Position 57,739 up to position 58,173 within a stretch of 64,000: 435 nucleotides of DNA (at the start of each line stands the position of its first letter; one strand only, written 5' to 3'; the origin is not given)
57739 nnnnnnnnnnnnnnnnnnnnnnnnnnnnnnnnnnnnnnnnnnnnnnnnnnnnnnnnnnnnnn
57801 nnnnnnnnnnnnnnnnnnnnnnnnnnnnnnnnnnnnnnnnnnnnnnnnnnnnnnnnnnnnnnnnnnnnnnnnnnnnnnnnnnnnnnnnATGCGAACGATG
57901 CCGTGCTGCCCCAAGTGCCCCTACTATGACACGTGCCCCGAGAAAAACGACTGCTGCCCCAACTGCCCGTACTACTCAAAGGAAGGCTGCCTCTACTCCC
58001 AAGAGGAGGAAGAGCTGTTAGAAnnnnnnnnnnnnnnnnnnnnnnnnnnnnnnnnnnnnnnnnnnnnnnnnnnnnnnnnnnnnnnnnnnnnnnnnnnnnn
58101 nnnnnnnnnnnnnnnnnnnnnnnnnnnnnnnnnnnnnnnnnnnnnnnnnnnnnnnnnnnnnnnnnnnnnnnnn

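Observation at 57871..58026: Uncalled 42-aa Cys-rich miniprotein with a duplicated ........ motif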

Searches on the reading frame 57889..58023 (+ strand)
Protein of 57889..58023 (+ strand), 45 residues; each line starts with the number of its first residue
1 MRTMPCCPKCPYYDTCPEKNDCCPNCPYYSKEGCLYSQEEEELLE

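Call 3: search_protein_families(library=pfam, proteins=[window:57889-58023:+], max_evalue=1)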
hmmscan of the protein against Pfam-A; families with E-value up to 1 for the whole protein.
seq(45 aa): 0 families

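Call 4: search_protein_families(library=ncbifam, proteins=[window:57889-58023:+], max_evalue=1)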
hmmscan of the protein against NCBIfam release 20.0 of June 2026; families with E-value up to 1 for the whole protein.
seq(45 aa): 0 families

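Call 5: find_homologous_proteins(query=window:57889-58023:+, max_evalue=10)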
Query seq(45 aa) (45 aa): 1 proteins with E <= 10 among 1 candidates.
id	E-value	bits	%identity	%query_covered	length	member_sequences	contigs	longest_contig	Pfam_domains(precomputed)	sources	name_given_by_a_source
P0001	1.1e-20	89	100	93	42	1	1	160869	-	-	-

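Call 7: find_encoding_contigs(protein=P0001, flank=10000)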
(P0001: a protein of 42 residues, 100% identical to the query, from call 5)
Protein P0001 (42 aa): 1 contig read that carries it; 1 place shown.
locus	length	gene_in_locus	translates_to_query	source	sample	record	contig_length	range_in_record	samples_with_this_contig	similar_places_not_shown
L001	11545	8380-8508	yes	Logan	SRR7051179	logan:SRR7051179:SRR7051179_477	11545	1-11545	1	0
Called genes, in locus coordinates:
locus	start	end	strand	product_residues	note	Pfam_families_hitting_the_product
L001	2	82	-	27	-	?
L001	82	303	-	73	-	PF01780:Ribosomal_L37ae, PF08271:Zn_Ribbon_TF (weak)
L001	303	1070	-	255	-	PF01138:RNase_PH, PF03725:RNase_PH_C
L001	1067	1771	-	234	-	PF01138:RNase_PH, PF03725:RNase_PH_C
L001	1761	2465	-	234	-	PF22625:ECR1_N_2, PF14382:ECR1_N, PF21266:S1_RRP4 (faint), PF15985:KH_6 (weak)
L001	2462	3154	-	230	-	PF01172:SBDS_N, PF09377:SBDS_domain_II, PF20268:SBDS_C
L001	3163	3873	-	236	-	PF10584:Proteasome_A_N, PF00227:Proteasome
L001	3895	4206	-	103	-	-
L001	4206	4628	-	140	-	PF01877:RNA_binding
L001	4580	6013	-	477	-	PF27234:MJ0013, PF07282:Cas12f1-like_TNB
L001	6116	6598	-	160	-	PF00827:Ribosomal_L15e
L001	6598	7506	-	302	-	PF00389:2-Hacid_dh, PF02826:2-Hacid_dh_C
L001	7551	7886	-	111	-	PF01934:HepT-like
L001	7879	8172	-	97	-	PF01909:NTP_transf_2, PF18765:Polbeta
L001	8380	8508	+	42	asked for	-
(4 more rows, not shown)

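Call 16: search_protein_representatives(protein=window:57898-58023:+)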
Query: 42 residues. Proteins with E-value up to 0.001 (for the whole library): 4; up to 1e-10: 1; up to 1e-30: 0. The best 4 are listed.
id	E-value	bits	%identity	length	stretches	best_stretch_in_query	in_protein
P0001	2.8e-21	89.7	100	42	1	1-42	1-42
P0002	3.2e-06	42.8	50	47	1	2-37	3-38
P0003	8.9e-06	41.4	49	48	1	2-42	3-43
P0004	1.6e-04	37.5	45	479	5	9-31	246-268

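Call 19: find_homologous_proteins(query=A1, max_evalue=1)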
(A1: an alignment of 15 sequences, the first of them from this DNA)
Query A1 (15 sequences) (42 aa, profile of the alignment): 40 proteins with E <= 1 among 7716 candidates.
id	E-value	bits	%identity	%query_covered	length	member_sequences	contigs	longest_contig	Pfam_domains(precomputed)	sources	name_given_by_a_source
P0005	1.7e-19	88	51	83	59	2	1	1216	-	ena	-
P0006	2.3e-19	87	45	95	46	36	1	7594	-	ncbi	-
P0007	3.5e-19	87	52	79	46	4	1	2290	-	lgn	-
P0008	4.2e-19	86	57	95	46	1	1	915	-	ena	-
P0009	1.0e-18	85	52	95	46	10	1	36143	-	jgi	jgi:hypothetical protein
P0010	1.0e-18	85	56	76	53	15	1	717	-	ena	-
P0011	2.3e-18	84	54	79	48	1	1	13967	-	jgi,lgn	-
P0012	3.4e-18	83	56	76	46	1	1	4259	-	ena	-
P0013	4.8e-18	83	54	83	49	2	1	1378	-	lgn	-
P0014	2.5e-17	81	52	79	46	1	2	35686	-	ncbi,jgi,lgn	-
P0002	3.1e-17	80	53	76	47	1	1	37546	-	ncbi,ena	-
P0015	3.2e-17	80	47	76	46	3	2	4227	-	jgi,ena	-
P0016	3.3e-17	80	56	81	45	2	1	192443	-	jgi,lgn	-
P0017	5.6e-17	79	49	98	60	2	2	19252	-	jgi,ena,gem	-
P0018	1.0e-16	79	59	76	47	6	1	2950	-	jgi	-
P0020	4.6e-16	77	49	98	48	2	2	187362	-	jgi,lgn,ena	-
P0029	8.1e-14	69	39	86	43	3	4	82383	-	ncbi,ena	ncbi:MAG: hypothetical protein QW315_00655 [Candidatus Hadarchaeum sp.]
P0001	2.6e-12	65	100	100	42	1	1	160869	-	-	-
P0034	1.3e-11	62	33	93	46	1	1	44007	-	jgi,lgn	jgi:hypothetical protein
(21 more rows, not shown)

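Call 25: find_encoding_contigs(protein=P0034, flank=5000, max_places=2)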
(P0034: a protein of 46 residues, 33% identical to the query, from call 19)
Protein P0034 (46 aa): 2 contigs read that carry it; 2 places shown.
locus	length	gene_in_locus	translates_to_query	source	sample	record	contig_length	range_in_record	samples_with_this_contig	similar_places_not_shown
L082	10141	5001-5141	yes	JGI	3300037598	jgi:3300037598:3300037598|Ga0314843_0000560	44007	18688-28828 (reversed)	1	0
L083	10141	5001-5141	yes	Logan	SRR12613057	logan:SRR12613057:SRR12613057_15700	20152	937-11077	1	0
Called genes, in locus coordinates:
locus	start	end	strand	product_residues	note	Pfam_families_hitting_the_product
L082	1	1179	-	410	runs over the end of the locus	PF13173:AAA_14, PF13635:DUF4143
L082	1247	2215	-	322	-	PF00579:tRNA-synt_1b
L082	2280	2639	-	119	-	PF00961:LAGLIDADG_1 (weak)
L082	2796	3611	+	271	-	-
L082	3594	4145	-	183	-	PF04055:Radical_SAM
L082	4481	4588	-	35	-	-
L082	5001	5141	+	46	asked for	-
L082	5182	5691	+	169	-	PF01842:ACT, PF26798:ACT_10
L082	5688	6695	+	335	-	PF03447:NAD_binding_3 (weak), PF00742:Homoserine_dh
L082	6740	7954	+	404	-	PF00291:PALP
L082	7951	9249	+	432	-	PF00464:SHMT, PF00155:Aminotran_1_2, PF01212:Beta_elim_lyase (weak), PF03841:SelA (weak)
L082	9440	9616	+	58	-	-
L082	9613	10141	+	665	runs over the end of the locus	PF14551:MCM_N (weak), PF17207:MCM_OB, PF00493:MCM, PF01078:Mg_chelatase (faint), PF07728:AAA_5 (weak), PF17855:MCM_lid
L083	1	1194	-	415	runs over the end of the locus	PF13173:AAA_14, PF13635:DUF4143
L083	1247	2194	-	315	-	PF00579:tRNA-synt_1b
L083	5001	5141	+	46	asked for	-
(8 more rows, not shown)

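Call 26: find_encoding_contigs(protein=P0020, flank=5000, max_places=2)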
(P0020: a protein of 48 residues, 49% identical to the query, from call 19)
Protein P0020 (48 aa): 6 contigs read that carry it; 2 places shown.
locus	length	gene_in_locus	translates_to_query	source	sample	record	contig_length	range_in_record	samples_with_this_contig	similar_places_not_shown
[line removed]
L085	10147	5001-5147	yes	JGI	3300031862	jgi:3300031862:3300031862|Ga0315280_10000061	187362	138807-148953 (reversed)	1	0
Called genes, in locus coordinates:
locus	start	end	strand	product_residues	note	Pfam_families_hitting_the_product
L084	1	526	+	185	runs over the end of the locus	PF14470:bPH_3, PF09851:SHOCT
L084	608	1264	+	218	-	PF05048:NosD, PF13229:Beta_helix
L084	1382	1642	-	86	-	-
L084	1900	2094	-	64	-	-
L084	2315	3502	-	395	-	PF02811:PHP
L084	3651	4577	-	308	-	PF03050:DDE_Tnp_IS66, PF13610:DDE_Tnp_IS240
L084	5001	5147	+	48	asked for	-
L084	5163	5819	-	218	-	PF06695:Sm_multidrug_ex (weak)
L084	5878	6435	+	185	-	-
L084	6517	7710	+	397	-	PF01676:Metalloenzyme, PF10143:PhosphMutase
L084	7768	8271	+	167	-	PF01842:ACT (faint), PF26798:ACT_10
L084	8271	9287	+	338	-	PF00208:ELFV_dehydrog (faint), PF00742:Homoserine_dh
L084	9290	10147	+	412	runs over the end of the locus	PF00291:PALP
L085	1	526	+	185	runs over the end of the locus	PF14470:bPH_3, PF09851:SHOCT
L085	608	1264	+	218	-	PF05048:NosD, PF13229:Beta_helix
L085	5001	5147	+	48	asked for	-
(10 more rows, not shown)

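Call 27: find_encoding_contigs(protein=P0029, flank=5000, max_places=2)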
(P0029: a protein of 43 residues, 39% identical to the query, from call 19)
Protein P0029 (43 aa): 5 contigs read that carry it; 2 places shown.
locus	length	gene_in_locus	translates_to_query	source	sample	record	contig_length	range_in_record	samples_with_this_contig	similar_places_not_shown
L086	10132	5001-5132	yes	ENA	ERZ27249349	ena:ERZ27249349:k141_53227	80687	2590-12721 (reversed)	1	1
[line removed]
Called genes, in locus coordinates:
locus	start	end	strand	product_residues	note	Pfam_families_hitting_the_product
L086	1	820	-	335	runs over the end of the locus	PF00535:Glycos_transf_2, PF13641:Glyco_tranf_2_3 (weak), PF04138:GtrA_DPMS_TM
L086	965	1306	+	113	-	PF11345:DUF3147 (weak)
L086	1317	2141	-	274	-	PF00142:Fer4_NifH (faint), PF01656:CbiA, PF06564:CBP_BcsQ, PF10609:ParA, PF13614:AAA_31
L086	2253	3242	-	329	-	PF00579:tRNA-synt_1b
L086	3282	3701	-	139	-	PF00961:LAGLIDADG_1 (faint)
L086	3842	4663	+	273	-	-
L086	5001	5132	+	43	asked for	-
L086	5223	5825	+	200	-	-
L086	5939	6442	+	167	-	PF01842:ACT (weak), PF26798:ACT_10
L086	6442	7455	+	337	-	PF03447:NAD_binding_3 (faint), PF00742:Homoserine_dh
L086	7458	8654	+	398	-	PF00291:PALP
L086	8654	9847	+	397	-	PF02812:ELFV_dehydrog_N, PF00208:ELFV_dehydrog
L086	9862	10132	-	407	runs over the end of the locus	PF01979:Amidohydro_1, PF07969:Amidohydro_3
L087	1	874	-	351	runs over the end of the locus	PF00535:Glycos_transf_2, PF13641:Glyco_tranf_2_3, PF04138:GtrA_DPMS_TM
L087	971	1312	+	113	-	PF11345:DUF3147 (weak)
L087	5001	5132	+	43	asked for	-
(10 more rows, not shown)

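Call 28: predict_structure(alignment_id=A2)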
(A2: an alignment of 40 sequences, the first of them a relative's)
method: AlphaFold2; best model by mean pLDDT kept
length: 42 residues; sequences in the alignment: 40
mean_pLDDT: 63.7   pTM: 0.28
mean pLDDT of the five models: 63.7, 62.1, 62.1, 61.0, 59.9
residues with pLDDT >= 90: 0; 70-90: 5; 50-70: 35; < 50: 2
segments of 3 or more residues with pLDDT < 50: none
pLDDT, mean of each block of 10 residues (from residue 1): 65 66 69 59 45
secondary structure, 60 per line:
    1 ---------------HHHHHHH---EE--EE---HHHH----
elements in order: H16-22 H35-38

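Call 29: search_solved_structures(query=A2, max_evalue=10, show_alignments=3)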
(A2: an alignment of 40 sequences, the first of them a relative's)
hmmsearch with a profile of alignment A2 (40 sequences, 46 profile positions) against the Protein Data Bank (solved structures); distinct sequences matched with E-value up to 10: 1.
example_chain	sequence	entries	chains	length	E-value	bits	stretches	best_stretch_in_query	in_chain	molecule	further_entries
4aw2_A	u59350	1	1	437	8.6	9.9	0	22-35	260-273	SERINE/THREONINE-PROTEIN KINASE MRCK ALPHA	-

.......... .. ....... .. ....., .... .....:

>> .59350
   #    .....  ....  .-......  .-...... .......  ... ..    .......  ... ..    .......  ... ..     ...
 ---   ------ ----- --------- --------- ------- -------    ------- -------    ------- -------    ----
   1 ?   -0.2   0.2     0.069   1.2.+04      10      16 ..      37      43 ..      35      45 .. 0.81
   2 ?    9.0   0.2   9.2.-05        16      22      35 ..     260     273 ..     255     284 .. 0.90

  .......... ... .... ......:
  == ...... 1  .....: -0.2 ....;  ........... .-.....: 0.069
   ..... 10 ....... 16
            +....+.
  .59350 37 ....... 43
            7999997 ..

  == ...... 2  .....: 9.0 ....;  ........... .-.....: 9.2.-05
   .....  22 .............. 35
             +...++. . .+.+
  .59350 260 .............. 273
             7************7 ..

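Call 31: search_protein_families(library=pfam, proteins=[L086:3842-4663:+, L084:5878-6435:+, L086:5223-5825:+], max_evalue=0.1)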
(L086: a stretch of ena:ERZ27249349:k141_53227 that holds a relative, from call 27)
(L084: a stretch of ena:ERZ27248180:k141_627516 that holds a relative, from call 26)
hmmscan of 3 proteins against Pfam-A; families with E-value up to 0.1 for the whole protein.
L086:3842-4663:+ (273 aa): 1 family
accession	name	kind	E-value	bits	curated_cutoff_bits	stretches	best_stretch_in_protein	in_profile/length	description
PF21686.3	LigD_Prim-Pol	-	0.005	16.9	27.4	1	99-145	115-160/254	LigD, primase-polymerase domain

L084:5878-6435:+ (185 aa): 0 families

L086:5223-5825:+ (200 aa): 1 family
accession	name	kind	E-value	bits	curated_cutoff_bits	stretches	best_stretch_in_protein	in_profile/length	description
PF14545.12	DBB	-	0.012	16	22.2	1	121-191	7-76/139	Dof, BCAP, and BANK (DBB) motif,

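Call 33: search_protein_families(library=pfam, alignment_id=A2, max_evalue=10)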
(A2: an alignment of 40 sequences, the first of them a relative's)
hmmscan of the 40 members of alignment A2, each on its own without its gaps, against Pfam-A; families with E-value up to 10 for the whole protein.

A. member 1, P0001 (42 aa): 1 family
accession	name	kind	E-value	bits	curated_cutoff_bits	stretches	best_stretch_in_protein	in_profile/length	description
PF15881.10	DUF4734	-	3.5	8.3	25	1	19-35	50-66/91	Domain of unknown function (DUF4734)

B. families by the number of members that match (of 40 scanned): 7 families
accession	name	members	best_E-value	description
PF14791.11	DNA_pol_B_thumb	1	0.1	DNA polymerase beta thumb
PF25584.1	zf-CCCH_RBM22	1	0.13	RBM22 CCCH zinc finger domain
PF23083.1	FF_RHG35_4th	1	0.15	Rho GTPase-activating protein 35-like, FF domain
PF23686.1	YkiC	1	0.16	YkiC-like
PF14569.12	zf-UDP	1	0.86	Zinc-binding RING-finger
PF15881.10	DUF4734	1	3.5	Domain of unknown function (DUF4734)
PF24747.1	Zn-ribbon_GIR1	1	6.3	GIR1-like zinc ribbon domain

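Call 36: fold_search(model_id=the predicted structure, library=pdb)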
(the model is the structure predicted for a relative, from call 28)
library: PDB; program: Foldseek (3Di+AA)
matches with E <= 10: 0; with E <= 0.001: 0
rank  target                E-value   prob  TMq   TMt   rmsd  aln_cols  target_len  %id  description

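Call 38: find_related_loci(query=A2, collection=metagenome_contigs, flank=4000)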
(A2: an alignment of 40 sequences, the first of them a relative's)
Query A2 (42 aa) in metagenome_contigs; peptide patterns used: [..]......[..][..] (x = any residue, [..] = any of these).
104 stretches matched a pattern; 64 encode a relative of the query (tblastn E <= 1e-3); 64 distinct loci.
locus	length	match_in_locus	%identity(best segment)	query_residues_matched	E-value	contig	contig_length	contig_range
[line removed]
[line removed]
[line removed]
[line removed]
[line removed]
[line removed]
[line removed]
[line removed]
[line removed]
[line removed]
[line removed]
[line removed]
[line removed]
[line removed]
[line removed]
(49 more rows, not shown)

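Call 42: find_homologous_proteins(query=A3, max_evalue=10)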
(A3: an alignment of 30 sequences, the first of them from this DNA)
Query A3 (30 sequences) (42 aa, profile of the alignment): 42 proteins with E <= 10 among 471 candidates.
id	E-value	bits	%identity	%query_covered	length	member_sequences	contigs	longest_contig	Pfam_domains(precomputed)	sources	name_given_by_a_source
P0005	8.2e-18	82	51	83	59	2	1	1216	-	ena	-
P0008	1.0e-17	82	57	95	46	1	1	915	-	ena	-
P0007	1.1e-17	82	52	79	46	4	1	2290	-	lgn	-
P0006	1.6e-17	81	45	95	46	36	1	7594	-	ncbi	-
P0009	2.3e-17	81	52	95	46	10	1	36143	-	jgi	jgi:hypothetical protein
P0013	3.1e-17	80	54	83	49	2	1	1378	-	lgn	-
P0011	6.7e-17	79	54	79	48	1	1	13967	-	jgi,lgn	-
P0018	1.0e-16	79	59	76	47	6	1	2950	-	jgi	-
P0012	1.4e-16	78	56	76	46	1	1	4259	-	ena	-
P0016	1.7e-16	78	56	81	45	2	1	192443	-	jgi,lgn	-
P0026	2.4e-16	77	48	95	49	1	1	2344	-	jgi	jgi:hypothetical protein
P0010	2.9e-16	77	56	76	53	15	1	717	-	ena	-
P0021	4.3e-16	77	55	95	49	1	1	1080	-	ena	-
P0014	5.6e-16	76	52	79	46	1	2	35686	-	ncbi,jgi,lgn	-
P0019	7.5e-16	76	43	83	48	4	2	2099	-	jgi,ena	-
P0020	1.4e-15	75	49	98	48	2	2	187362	-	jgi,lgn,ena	-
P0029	1.7e-15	75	39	86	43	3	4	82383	-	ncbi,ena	ncbi:MAG: hypothetical protein QW315_00655 [Candidatus Hadarchaeum sp.]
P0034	3.5e-14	70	33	93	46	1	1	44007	-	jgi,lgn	jgi:hypothetical protein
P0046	7.2e-13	66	29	83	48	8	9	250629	-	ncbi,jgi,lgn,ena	ncbi:MAG: hypothetical protein QXX33_00440 [Candidatus Hadarchaeales archaeon]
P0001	2.0e-10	58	100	100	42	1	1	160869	-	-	-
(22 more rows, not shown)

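Call 44: find_encoding_contigs(protein=P0046, flank=6000, max_places=3)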
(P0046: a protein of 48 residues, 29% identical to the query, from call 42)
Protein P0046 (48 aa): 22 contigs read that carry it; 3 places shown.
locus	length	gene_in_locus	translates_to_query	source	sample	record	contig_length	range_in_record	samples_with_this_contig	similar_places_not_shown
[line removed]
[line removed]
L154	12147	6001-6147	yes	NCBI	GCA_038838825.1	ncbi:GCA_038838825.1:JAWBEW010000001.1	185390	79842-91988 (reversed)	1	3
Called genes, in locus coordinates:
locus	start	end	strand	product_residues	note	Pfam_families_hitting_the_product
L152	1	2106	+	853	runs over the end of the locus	PF10131:PTPS_related, PF09586:YfhO (weak)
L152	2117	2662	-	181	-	PF01184:Gpr1_Fun34_YaaH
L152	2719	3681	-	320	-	PF00579:tRNA-synt_1b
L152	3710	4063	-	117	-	-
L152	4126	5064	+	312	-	-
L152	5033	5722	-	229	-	PF04055:Radical_SAM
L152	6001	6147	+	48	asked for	-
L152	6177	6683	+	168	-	PF01842:ACT, PF26798:ACT_10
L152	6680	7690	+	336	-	PF03447:NAD_binding_3 (weak), PF00742:Homoserine_dh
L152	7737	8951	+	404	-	PF00291:PALP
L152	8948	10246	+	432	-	PF00464:SHMT, PF00155:Aminotran_1_2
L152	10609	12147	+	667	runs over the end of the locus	PF14551:MCM_N (faint), PF17207:MCM_OB, PF00493:MCM, PF01078:Mg_chelatase (faint), PF17855:MCM_lid, PF21120: (weak)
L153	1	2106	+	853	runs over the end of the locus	PF10131:PTPS_related, PF09586:YfhO (weak)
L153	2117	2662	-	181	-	PF01184:Gpr1_Fun34_YaaH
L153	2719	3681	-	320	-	PF00579:tRNA-synt_1b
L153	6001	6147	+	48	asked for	-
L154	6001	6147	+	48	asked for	-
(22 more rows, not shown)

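Call 66: search_protein_families(library=ncbifam, proteins=[L084:5163-5819:-], max_evalue=0.001)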
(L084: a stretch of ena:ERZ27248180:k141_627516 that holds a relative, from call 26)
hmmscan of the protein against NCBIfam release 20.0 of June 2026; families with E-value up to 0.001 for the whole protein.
L084:5163-5819:- (218 aa): 0 families

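Call 67: predict_structure(alignment_id=A4)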
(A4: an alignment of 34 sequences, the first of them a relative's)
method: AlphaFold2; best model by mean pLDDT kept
length: 46 residues; sequences in the alignment: 34
mean_pLDDT: 69.5   pTM: 0.39
mean pLDDT of the five models: 69.5, 63.2, 62.6, 55.5, 55.1
residues with pLDDT >= 90: 0; 70-90: 30; 50-70: 9; < 50: 7
segments of 3 or more residues with pLDDT < 50: 43-46
pLDDT, mean of each block of 10 residues (from residue 1): 75 76 80 62 46
secondary structure, 60 per line:
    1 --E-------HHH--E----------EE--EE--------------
elements in order:

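Call 69: fold_search(model_id=the predicted structure, library=pdb)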
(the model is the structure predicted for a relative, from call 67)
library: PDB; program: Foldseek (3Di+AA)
matches with E <= 10: 0; with E <= 0.001: 0
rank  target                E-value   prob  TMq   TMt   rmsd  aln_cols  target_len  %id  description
